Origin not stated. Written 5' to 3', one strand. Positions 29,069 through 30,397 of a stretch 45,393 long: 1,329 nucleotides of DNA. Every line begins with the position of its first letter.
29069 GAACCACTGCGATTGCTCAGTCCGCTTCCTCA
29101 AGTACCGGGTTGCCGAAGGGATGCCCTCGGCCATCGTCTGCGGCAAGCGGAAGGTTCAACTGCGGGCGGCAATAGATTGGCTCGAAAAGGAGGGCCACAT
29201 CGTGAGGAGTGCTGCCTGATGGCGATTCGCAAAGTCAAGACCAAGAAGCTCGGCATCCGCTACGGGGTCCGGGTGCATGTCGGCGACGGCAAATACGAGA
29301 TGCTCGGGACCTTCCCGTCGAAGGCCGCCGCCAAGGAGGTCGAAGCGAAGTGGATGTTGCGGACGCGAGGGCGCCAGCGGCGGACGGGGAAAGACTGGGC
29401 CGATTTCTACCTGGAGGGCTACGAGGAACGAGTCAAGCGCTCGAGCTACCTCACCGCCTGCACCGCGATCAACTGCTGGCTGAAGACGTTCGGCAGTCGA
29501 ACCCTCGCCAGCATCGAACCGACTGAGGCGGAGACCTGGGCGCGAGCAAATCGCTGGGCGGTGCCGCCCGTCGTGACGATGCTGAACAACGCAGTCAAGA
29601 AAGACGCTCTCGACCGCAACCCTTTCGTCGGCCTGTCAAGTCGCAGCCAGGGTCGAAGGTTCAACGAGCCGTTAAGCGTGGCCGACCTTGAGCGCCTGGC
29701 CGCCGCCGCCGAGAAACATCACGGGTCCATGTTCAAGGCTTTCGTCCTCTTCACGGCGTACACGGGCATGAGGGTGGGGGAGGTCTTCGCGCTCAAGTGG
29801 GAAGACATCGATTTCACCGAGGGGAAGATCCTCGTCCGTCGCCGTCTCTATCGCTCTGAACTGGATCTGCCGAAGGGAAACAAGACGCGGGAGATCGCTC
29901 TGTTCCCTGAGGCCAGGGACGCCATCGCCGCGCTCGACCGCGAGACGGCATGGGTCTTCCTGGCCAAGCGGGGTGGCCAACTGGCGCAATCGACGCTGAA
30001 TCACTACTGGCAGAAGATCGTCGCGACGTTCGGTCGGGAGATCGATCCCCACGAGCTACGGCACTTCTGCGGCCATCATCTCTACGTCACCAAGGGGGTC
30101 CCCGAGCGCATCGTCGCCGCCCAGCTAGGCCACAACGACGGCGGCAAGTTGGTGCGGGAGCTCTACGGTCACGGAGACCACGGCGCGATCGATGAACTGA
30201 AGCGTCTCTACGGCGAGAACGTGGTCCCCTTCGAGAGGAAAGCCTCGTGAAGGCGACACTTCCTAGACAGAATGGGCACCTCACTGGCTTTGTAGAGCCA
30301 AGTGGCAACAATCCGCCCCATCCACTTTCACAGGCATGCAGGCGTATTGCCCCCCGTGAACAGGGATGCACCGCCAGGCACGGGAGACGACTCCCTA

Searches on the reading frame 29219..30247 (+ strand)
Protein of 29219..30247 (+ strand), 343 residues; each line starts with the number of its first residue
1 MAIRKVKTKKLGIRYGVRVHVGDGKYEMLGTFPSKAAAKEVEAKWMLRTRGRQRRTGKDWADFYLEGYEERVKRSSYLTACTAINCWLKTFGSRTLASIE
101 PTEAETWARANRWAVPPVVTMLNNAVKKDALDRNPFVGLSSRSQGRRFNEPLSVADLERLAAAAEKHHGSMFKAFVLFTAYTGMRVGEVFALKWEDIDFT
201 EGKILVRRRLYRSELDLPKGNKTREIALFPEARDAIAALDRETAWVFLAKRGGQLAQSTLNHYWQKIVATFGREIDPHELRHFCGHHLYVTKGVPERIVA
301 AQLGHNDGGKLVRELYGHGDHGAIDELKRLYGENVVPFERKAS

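Call 56: search_protein_families(library=pfam, proteins=[window:29219-30247:+], max_evalue=0.01)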
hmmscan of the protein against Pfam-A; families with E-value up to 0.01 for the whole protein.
window:29219-30247:+ (343 aa): 2 families
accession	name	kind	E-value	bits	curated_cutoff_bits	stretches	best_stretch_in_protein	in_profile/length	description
PF00589.27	Phage_integrase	-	1.1e-25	90.9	27.1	1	154-309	5-160/172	Phage integrase family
PF14659.12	Phage_int_SAM_3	-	0.00016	22.3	22.6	1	58-107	3-53/58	Phage integrase, N-terminal SAM-like domain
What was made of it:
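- On Site-specific recombination sites (att, lox/FRT-like, integron attC): The only integrase is at 29219-30250, about 6 kb upstream (call 56).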
